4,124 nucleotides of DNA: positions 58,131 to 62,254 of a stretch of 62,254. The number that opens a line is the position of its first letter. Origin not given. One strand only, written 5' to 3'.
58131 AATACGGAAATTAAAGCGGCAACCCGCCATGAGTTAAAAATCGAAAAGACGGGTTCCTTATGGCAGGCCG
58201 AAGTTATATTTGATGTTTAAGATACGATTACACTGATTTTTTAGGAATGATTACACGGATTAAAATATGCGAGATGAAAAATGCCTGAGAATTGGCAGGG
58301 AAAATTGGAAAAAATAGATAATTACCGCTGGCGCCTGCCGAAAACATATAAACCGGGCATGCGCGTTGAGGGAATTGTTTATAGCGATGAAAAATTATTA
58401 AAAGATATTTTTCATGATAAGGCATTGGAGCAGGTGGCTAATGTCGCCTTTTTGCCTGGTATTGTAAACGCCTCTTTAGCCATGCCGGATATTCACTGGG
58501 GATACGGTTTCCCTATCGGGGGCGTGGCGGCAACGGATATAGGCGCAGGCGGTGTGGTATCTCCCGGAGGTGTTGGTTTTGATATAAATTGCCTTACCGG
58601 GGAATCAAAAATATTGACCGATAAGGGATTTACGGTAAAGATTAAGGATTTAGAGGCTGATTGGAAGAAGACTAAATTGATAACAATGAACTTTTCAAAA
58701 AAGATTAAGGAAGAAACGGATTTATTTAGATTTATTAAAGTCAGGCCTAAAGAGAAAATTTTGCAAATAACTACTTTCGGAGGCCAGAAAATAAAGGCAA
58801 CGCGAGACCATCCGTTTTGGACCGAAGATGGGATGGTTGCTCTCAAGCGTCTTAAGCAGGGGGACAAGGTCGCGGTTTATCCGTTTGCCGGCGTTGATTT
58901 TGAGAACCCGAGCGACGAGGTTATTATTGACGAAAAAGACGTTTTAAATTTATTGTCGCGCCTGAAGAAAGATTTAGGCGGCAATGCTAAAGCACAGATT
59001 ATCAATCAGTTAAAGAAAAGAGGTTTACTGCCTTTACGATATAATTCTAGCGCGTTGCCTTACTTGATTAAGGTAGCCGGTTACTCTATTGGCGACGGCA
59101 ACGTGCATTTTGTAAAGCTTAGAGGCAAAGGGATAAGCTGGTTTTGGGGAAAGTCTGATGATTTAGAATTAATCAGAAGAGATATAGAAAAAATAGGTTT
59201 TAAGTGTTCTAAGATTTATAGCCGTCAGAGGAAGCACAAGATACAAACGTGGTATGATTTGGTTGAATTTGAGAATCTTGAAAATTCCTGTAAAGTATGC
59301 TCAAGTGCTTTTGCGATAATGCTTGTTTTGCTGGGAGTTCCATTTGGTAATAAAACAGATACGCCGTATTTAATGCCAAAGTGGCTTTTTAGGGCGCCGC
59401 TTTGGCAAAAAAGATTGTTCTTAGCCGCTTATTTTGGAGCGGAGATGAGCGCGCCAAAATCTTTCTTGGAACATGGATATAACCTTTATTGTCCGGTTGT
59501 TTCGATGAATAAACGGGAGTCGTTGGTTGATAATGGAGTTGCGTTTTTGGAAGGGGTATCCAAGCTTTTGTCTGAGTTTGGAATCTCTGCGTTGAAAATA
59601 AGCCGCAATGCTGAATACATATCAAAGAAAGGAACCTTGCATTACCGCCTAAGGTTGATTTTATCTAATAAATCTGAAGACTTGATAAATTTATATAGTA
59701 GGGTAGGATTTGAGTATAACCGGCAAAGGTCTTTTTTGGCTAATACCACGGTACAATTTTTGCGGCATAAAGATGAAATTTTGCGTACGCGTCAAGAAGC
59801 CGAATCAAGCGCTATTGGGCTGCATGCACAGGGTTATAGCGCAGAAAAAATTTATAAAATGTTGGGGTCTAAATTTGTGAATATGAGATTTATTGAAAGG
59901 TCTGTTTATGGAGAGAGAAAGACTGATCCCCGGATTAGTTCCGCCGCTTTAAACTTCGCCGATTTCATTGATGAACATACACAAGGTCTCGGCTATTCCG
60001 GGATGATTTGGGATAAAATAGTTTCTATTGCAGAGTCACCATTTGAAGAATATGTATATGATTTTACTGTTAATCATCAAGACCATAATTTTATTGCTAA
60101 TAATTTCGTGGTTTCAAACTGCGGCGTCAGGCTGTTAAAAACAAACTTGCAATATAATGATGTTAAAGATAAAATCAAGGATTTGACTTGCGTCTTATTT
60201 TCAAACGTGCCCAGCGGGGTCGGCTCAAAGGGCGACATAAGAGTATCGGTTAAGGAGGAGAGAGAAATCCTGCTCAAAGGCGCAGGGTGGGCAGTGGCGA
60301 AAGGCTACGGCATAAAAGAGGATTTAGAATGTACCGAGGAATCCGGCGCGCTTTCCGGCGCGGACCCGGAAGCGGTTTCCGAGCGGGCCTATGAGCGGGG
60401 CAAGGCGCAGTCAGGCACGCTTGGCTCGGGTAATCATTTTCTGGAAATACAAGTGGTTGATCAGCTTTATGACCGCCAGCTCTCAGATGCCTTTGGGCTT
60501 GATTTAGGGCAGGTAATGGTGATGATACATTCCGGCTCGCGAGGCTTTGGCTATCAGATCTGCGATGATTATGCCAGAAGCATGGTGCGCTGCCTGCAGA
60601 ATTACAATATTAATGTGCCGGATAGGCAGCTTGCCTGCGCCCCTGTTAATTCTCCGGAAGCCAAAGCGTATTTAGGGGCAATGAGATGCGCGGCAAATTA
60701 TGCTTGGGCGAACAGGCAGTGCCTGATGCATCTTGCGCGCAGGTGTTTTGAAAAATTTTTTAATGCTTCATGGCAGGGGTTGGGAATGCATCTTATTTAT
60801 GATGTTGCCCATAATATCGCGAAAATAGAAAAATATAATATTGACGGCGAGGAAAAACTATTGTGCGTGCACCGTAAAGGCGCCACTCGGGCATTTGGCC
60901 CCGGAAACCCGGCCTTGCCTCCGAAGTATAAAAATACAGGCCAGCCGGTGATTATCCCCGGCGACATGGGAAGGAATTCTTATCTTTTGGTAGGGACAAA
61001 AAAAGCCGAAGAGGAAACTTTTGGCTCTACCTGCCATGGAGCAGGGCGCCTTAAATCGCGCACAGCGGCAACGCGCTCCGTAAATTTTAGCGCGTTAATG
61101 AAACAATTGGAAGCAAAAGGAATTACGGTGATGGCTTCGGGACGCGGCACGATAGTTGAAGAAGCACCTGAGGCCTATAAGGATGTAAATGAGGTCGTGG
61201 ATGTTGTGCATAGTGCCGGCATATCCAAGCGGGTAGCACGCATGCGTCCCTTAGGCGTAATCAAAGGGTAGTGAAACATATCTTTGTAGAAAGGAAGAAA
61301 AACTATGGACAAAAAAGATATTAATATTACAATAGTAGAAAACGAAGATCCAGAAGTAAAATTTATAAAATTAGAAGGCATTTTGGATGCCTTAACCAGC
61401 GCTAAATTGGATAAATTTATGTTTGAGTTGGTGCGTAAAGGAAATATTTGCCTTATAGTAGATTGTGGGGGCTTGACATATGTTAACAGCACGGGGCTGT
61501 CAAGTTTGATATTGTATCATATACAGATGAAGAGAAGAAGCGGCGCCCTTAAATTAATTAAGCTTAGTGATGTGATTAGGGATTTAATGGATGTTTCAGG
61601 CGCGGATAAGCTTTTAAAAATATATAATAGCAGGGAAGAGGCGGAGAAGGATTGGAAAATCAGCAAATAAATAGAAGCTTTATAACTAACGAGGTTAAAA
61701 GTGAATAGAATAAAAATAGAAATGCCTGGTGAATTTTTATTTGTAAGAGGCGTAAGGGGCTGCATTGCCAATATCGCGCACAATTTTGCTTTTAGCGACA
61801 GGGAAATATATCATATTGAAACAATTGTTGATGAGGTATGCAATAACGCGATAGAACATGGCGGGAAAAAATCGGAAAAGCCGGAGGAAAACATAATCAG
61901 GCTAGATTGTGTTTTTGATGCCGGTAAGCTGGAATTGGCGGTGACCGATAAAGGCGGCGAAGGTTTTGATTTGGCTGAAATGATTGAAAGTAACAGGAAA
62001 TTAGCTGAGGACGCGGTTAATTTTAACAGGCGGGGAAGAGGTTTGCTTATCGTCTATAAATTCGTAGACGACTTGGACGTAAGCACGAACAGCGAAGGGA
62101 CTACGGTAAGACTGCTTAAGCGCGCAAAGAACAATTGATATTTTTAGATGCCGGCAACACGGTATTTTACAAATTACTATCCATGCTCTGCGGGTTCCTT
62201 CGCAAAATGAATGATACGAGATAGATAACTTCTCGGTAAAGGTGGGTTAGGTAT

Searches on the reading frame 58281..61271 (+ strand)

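Call 17: search_protein_families(library=pfam, proteins=[window:58281-61271:+], max_evalue=1)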
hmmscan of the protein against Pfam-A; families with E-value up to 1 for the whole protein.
window:58281-61271:+ (996 aa): 6 families
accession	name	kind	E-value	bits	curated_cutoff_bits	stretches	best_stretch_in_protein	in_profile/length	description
PF01139.22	RtcB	-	9e-171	569.2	27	2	611-996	49-426/426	tRNA-splicing ligase RtcB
PF14890.11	Intein_splicing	-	1.1e-19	71.2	35.8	1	111-613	2-155/155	Intein splicing domain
PF07591.16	PT-HINT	-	0.019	15.7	27.7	1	154-197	40-87/137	Pretoxin HINT domain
PF14528.11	LAGLIDADG_3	-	0.12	13.1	22.5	1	376-458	2-68/82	LAGLIDADG-like domain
PF19361.4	DUF5937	-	0.12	11.9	27.1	1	810-851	154-195/267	Family of unknown function (DUF5937)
PF24145.1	K1-lyase_N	-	0.17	12.4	27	0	183-221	17-56/72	K1 capsule-specific polysaccharide lyase, N-terminal domain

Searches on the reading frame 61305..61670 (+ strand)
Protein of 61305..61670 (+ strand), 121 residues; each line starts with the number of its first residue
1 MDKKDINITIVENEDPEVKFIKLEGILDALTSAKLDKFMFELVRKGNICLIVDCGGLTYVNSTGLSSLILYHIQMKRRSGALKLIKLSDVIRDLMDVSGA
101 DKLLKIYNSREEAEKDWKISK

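Call 17: search_protein_families(library=pfam, proteins=[window:61305-61670:+], max_evalue=1)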
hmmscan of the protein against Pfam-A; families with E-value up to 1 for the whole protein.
window:61305-61670:+ (121 aa): 3 families
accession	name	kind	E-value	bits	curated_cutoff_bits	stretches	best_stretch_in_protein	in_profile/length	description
PF01740.26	STAS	-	4.6e-13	49.3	22.6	1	14-113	6-106/106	STAS domain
PF13466.11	STAS_2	-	1.8e-08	34.9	29.2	1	21-101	1-80/80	STAS domain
PF14426.11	Imm2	-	0.064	13.8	35.7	0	62-95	10-43/60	Immunity protein Imm2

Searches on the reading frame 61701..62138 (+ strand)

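Call 17: search_protein_families(library=pfam, proteins=[window:61701-62138:+], max_evalue=1)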
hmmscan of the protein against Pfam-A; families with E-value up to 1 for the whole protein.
window:61701-62138:+ (145 aa): 3 families
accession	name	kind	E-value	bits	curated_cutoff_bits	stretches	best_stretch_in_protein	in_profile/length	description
PF13581.12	HATPase_c_2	-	9.7e-21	74.5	27.4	1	15-139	8-126/127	Histidine kinase-like ATPase domain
PF02518.31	HATPase_c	-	4e-08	34.1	26.4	1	38-139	5-106/111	Histidine kinase-, DNA gyrase B-, and HSP90-like ATPase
PF24865.1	DUF7731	-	0.12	12.6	27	1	18-54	55-92/101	Domain of unknown function (DUF7731)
